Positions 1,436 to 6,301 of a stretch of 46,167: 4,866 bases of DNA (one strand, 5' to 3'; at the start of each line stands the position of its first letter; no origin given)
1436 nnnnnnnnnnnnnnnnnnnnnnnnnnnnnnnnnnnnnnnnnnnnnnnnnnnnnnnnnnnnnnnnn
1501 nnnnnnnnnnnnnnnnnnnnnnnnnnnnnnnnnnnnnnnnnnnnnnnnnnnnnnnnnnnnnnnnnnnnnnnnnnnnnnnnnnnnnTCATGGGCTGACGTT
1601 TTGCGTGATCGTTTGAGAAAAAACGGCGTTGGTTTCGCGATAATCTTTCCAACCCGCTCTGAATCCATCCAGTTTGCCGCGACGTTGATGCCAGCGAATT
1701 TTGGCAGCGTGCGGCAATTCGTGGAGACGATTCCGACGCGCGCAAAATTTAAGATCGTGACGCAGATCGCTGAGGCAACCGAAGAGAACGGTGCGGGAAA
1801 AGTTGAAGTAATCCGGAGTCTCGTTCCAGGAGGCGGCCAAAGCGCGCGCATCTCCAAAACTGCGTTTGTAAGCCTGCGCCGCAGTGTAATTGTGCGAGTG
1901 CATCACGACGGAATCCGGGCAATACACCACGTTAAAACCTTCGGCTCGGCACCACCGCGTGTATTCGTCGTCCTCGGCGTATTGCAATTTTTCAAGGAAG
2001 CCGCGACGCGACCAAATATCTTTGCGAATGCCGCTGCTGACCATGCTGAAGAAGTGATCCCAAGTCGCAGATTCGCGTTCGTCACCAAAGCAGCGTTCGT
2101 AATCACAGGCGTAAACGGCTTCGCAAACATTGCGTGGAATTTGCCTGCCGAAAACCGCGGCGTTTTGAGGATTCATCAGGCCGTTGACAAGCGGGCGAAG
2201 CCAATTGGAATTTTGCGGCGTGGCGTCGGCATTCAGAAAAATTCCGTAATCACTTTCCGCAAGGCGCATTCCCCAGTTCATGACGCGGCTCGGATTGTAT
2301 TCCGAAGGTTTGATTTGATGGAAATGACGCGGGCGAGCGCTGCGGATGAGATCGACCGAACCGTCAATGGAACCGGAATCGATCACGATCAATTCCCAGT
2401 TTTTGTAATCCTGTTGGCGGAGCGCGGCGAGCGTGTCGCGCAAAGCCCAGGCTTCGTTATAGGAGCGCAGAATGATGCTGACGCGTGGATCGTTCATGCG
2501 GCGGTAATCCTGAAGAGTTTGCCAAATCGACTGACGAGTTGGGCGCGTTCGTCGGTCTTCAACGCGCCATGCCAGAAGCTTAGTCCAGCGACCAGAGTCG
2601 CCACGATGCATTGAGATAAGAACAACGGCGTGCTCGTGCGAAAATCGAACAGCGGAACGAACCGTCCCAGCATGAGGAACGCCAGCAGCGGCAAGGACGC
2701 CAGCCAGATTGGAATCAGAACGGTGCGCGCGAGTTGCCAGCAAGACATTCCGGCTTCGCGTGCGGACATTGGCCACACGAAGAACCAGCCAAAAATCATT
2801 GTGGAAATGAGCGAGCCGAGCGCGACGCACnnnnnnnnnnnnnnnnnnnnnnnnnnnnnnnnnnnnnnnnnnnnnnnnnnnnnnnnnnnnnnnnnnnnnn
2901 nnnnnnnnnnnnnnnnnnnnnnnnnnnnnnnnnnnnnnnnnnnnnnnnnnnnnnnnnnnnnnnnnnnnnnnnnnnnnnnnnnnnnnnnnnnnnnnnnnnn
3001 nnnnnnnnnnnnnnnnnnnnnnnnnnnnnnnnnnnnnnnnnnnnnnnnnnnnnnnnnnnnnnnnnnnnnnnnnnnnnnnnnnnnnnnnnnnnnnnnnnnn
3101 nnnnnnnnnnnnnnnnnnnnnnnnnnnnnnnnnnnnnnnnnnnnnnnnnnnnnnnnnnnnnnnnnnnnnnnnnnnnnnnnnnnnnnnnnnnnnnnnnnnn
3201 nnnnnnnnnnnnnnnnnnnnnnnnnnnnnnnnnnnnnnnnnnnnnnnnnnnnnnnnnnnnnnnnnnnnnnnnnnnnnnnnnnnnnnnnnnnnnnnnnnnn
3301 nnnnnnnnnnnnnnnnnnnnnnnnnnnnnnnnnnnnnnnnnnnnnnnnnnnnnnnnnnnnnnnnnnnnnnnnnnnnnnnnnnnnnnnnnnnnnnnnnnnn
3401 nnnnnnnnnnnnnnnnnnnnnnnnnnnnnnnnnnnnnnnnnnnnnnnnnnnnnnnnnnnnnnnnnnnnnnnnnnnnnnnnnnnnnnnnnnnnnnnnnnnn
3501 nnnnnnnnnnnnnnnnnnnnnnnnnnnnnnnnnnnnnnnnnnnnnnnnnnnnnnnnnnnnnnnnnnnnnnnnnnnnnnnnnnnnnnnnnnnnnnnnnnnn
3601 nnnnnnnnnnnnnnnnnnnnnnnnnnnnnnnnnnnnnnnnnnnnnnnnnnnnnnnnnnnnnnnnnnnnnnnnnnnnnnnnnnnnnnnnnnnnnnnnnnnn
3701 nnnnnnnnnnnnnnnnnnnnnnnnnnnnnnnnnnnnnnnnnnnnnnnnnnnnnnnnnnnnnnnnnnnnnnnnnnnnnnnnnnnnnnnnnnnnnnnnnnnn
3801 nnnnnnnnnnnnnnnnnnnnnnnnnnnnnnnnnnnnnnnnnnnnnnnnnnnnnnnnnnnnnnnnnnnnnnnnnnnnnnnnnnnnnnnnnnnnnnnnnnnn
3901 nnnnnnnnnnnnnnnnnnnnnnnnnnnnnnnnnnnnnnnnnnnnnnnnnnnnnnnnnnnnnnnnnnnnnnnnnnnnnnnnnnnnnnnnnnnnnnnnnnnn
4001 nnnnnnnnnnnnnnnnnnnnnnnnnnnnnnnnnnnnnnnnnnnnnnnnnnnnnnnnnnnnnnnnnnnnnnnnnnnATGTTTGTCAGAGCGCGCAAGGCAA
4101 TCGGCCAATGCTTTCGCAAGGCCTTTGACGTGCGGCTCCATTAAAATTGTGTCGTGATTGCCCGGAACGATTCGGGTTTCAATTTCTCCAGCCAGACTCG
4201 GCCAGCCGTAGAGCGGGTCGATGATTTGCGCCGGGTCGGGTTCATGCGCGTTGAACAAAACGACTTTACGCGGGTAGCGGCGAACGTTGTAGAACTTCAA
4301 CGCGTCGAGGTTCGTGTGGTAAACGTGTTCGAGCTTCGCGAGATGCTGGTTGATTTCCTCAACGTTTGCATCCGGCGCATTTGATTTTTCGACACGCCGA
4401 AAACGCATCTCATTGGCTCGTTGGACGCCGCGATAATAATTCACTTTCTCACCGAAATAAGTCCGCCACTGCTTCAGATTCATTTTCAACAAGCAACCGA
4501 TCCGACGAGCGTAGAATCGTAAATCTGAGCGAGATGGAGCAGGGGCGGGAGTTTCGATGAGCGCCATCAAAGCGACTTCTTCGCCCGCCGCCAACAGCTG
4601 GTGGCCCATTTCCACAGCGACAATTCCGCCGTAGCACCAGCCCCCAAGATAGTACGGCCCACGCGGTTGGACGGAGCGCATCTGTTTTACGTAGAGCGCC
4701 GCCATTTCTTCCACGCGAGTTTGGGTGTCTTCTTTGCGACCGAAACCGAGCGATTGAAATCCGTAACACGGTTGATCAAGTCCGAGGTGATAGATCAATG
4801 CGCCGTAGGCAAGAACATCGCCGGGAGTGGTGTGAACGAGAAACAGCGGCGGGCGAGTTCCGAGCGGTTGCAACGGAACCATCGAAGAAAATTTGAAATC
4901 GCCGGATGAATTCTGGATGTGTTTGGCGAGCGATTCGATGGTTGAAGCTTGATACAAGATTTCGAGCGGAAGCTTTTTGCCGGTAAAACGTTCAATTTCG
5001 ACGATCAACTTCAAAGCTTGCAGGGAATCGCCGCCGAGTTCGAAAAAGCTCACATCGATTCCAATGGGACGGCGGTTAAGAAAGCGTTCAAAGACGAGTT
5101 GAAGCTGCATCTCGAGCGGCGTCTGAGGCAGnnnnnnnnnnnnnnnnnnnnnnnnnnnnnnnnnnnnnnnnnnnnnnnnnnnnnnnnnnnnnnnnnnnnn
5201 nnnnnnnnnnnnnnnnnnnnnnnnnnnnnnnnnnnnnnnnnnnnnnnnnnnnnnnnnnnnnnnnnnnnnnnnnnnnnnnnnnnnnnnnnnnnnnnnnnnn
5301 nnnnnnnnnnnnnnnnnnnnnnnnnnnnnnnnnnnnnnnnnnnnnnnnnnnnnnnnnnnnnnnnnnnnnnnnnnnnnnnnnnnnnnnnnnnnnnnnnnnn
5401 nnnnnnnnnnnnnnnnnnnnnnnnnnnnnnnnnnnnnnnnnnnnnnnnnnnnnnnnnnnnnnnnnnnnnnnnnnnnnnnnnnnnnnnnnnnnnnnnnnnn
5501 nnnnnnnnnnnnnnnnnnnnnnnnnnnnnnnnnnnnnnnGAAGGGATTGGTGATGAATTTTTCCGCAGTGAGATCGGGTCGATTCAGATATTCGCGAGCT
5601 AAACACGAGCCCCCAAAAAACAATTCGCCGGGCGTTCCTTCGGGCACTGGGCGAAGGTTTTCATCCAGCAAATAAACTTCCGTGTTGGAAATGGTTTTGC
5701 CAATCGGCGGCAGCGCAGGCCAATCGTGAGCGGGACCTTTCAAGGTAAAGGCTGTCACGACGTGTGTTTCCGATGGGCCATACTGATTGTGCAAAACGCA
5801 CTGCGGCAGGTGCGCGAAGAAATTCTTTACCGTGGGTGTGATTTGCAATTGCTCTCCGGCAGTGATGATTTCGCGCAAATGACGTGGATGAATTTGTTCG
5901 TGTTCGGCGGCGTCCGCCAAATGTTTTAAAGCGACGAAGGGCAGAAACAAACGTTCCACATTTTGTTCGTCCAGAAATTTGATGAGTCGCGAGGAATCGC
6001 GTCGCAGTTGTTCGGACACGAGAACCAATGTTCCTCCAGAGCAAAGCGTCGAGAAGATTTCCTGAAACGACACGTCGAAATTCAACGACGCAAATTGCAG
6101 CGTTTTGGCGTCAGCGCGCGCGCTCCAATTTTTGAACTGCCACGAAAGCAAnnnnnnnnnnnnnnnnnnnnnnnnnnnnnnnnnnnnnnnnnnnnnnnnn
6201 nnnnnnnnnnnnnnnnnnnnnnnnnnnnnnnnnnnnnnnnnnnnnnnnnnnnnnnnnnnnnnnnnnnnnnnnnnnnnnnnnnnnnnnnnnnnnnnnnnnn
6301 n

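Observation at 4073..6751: A-T-TE with a cysteine thioesterase nucleophile and a proline-like specificity code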

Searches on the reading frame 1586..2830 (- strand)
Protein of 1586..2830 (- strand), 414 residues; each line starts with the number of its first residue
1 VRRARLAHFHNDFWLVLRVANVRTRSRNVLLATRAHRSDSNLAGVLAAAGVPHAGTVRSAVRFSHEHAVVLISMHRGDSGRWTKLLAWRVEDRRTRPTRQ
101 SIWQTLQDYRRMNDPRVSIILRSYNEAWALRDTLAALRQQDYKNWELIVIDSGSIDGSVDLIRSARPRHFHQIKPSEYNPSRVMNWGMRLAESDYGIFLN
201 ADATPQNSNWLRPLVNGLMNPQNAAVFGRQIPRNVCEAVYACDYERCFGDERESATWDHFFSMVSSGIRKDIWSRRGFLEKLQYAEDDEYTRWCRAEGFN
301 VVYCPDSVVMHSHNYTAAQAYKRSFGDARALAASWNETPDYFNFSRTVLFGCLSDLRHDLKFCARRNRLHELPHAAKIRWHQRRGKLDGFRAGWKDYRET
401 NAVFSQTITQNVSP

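Call 5: search_protein_families(library=pfam, proteins=[window:1586-2830:-])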
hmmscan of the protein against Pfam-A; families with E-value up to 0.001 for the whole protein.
window:1586-2830:- (414 aa): 3 families
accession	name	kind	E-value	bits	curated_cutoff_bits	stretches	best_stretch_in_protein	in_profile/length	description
PF00535.33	Glycos_transf_2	-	9.6e-21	74.9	23.3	1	118-242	1-127/168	Glycosyl transferase family 2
PF13641.12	Glyco_tranf_2_3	-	5.3e-08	33.6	27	1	115-323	1-223/230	Glycosyltransferase like family 2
PF10111.15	Glyco_tranf_2_2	-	0.00043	20.3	27.3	1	119-203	4-92/276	Glycosyltransferase like family 2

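Call 7: search_protein_families(library=ncbifam, proteins=[window:1586-2830:-], max_evalue=0.001)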
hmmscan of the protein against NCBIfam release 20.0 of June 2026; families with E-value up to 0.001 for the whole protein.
window:1586-2830:- (414 aa): 14 families
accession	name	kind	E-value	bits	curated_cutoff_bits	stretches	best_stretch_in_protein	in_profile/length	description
NF041875.1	EPS_EpsD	equivalog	2.3e-15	56.8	370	1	117-321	1-216/325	exopolysaccharide biosynthesis glycosyltransferase EpsD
TIGR04283.1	glyco_like_mftF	equivalog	3.4e-14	53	182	1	117-323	1-197/221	TIGR04283 family arsenosugar biosynthesis glycosyltransferase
TIGR03965.1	mycofact_glyco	equivalog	2.4e-12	46.5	280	1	114-319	73-288/467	mycofactocin biosynthesis glycosyltransferase MftF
TIGR03937.1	PgaC_IcaA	equivalog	1.9e-11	43.6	422.3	1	107-229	37-162/407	poly-beta-1,6-N-acetyl-D-glucosamine synthase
NF007482.0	PRK10073.1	equivalog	1.1e-10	41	423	1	114-203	5-96/334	glycosyltransferase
NF047683.1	TeichurnBiosyTuaG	equivalog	2.4e-09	37.2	400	1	113-204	4-98/252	teichuronic acid biosynthesis protein TuaG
NF053739.1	GlytfEpsEBac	equivalog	9.6e-07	28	450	1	115-166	1-52/265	glycosyltransferase EpsE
NF038302.1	EPS_HpsE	equivalog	3.4e-06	26.2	300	1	117-232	3-125/307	hormogonium polysaccharide biosynthesis glycosyltransferase HpsE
NF045692.1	OglycostaseCruG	equivalog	4.4e-06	25.9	600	1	116-166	42-92/386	2'-O-glycosyltransferase CruG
NF038299.1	EPS_HpsN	equivalog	7.8e-06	25.1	425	1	115-233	1-122/317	hormogonium polysaccharide biosynthesis glycosyltransferase HpsN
NF050050.1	ProtGlycPglI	equivalog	1.6e-05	24.4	500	1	115-203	2-94/306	GalNAc(5)-diNAcBac-PP-undecaprenol beta-1,3-glucosyltransferase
TIGR04009.1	wcaE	equivalog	7.5e-05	22.1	369.2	1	118-203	7-93/248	colanic acid biosynthesis glycosyltransferase WcaE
TIGR03469.1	HpnB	hypoth_equivalog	0.00033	19.8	379.25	1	82-165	12-95/386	hopene-associated glycosyltransferase HpnB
NF010496.0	PRK13915.1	equivalog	0.0005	19.2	262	1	98-219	14-143/307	glucosyl-3-phosphoglycerate synthase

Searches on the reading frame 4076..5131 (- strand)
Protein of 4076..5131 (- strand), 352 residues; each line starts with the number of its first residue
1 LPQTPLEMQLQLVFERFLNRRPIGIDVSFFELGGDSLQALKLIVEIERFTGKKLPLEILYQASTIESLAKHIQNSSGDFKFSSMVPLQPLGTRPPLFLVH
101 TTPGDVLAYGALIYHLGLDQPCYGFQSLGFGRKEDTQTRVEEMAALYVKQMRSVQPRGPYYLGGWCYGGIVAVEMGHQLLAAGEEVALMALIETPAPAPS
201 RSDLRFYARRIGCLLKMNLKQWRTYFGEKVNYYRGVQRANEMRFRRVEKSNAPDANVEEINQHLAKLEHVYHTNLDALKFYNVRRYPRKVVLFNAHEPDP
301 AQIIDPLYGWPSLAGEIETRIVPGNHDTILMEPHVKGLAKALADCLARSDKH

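Call 56: search_protein_families(library=ncbifam, proteins=[window:4076-5131:-], max_evalue=1)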
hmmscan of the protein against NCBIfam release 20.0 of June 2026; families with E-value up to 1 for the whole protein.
window:4076-5131:- (352 aa): 14 families
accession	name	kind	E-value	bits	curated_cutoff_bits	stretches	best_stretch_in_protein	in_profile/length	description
NF040607.1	mycolic_Pks13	equivalog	3.7e-27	94.3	2100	2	94-349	1424-1678/1680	polyketide synthase Pks13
NF007605.2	PRK10252.1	equivalog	3.4e-18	64.6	2400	1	2-197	971-1169/1292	enterobactin non-ribosomal peptide synthetase EntF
NF047350.1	aureusi_NRPS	equivalog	1.9e-09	34.9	2500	1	2-75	1921-1993/2373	aureusimine non-ribosomal peptide synthetase AusA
NF004282.0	PRK05691.1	subfamily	1.1e-07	28.3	4090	1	2-74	1635-1707/4334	non-ribosomal peptide synthase/polyketide synthase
TIGR03443.1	alpha_am_amid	equivalog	2.6e-06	25.1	1030.1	1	5-74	848-919/1390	L-aminoadipate-semialdehyde dehydrogenase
NF038078.1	NRPS_MxcG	equivalog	2.4e-05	21.8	2300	1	3-77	972-1046/1442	myxochelin non-ribosomal peptide synthetase MxcG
NF045894.1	PKS_plus_SDR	equivalog_domain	0.00018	19.2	1740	1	23-74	1460-1511/1515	type I polyketide synthase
NF003757.0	PRK05350.1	equivalog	0.0096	16.1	65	1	30-73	34-77/83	acyl carrier protein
NF037940.1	PKS_MbtD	equivalog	0.031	12.3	1150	1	23-74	926-977/978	mycobactin polyketide synthase MbtD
NF041803.1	NRPS_SolG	exception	0.1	10.1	2200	1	2-70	1086-1153/1163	solanimycin non-ribosomal peptide synthetase SolG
NF002150.0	PRK00982.1-4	subfamily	0.15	12.3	66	1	20-74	22-77/80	acyl carrier protein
NF041592.1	carboxyl_red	equivalog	0.16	9.5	1300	1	25-75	663-714/1160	carboxylic acid reductase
TIGR00517.1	acyl_carrier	equivalog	0.17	11.8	70.45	1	25-74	25-75/77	acyl carrier protein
NF002148.0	PRK00982.1-2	subfamily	0.18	11.7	71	1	26-74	27-76/79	acyl carrier protein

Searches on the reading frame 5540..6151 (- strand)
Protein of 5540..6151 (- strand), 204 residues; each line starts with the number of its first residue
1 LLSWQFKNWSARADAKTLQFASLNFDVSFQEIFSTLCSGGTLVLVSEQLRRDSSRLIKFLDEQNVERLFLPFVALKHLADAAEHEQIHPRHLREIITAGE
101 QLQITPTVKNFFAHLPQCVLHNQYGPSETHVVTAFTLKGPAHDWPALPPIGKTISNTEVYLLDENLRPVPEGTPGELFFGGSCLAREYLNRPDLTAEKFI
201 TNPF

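Call 11: search_solved_structures(query=window:5540-6151:-, max_evalue=1e-20, show_alignments=5)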
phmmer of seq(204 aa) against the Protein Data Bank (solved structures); distinct sequences matched with E-value up to 1e-20: 23.
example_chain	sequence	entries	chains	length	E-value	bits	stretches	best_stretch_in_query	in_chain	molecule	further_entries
9bfd_B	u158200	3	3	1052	3.2e-51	177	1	8-204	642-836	Tyrocidine synthase 2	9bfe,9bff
8p5o_A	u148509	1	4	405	2.9e-47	164.2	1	2-204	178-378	Gramicidin S synthase 2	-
6mfy_A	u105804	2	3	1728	4.8e-40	140.6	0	14-203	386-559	Linear gramicidin synthase subunit A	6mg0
6mfz_A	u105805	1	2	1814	5.4e-40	140.4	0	14-203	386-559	Linear gramicidin synthase subunit A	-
9be3_A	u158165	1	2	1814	5.6e-40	140.3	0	14-203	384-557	Linear gramicidin synthase subunit A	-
9be4_A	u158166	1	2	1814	5.6e-40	140.3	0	14-203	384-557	Linear gramicidin synthase subunit A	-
9meh_A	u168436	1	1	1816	5.6e-40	140.3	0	14-203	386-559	Linear gramicidin synthase subunit A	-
4d4g_A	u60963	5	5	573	2.1e-30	109.1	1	14-204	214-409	APNAA1 | APNA A1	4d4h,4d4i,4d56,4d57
5n81_A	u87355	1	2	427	1.6e-28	102.9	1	19-204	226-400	Tyrocidine synthase 1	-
5n82_A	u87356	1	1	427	3.1e-28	102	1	19-204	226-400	Tyrocidine synthase 1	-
8xjz_C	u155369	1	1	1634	3.3e-28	101.9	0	19-203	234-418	Peptide synthetase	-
9bfd_A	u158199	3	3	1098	1.4e-27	99.9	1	19-204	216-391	Tyrocidine synthase 1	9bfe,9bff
8hlk_A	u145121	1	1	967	2.3e-27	99.1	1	15-204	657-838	Microcystin synthetase B (Fragment)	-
7ywj_A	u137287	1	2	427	6.3e-27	97.7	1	19-204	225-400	Tyrocidine synthase 1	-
5u89_A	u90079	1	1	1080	1e-26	97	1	14-204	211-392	Amino acid adenylation domain protein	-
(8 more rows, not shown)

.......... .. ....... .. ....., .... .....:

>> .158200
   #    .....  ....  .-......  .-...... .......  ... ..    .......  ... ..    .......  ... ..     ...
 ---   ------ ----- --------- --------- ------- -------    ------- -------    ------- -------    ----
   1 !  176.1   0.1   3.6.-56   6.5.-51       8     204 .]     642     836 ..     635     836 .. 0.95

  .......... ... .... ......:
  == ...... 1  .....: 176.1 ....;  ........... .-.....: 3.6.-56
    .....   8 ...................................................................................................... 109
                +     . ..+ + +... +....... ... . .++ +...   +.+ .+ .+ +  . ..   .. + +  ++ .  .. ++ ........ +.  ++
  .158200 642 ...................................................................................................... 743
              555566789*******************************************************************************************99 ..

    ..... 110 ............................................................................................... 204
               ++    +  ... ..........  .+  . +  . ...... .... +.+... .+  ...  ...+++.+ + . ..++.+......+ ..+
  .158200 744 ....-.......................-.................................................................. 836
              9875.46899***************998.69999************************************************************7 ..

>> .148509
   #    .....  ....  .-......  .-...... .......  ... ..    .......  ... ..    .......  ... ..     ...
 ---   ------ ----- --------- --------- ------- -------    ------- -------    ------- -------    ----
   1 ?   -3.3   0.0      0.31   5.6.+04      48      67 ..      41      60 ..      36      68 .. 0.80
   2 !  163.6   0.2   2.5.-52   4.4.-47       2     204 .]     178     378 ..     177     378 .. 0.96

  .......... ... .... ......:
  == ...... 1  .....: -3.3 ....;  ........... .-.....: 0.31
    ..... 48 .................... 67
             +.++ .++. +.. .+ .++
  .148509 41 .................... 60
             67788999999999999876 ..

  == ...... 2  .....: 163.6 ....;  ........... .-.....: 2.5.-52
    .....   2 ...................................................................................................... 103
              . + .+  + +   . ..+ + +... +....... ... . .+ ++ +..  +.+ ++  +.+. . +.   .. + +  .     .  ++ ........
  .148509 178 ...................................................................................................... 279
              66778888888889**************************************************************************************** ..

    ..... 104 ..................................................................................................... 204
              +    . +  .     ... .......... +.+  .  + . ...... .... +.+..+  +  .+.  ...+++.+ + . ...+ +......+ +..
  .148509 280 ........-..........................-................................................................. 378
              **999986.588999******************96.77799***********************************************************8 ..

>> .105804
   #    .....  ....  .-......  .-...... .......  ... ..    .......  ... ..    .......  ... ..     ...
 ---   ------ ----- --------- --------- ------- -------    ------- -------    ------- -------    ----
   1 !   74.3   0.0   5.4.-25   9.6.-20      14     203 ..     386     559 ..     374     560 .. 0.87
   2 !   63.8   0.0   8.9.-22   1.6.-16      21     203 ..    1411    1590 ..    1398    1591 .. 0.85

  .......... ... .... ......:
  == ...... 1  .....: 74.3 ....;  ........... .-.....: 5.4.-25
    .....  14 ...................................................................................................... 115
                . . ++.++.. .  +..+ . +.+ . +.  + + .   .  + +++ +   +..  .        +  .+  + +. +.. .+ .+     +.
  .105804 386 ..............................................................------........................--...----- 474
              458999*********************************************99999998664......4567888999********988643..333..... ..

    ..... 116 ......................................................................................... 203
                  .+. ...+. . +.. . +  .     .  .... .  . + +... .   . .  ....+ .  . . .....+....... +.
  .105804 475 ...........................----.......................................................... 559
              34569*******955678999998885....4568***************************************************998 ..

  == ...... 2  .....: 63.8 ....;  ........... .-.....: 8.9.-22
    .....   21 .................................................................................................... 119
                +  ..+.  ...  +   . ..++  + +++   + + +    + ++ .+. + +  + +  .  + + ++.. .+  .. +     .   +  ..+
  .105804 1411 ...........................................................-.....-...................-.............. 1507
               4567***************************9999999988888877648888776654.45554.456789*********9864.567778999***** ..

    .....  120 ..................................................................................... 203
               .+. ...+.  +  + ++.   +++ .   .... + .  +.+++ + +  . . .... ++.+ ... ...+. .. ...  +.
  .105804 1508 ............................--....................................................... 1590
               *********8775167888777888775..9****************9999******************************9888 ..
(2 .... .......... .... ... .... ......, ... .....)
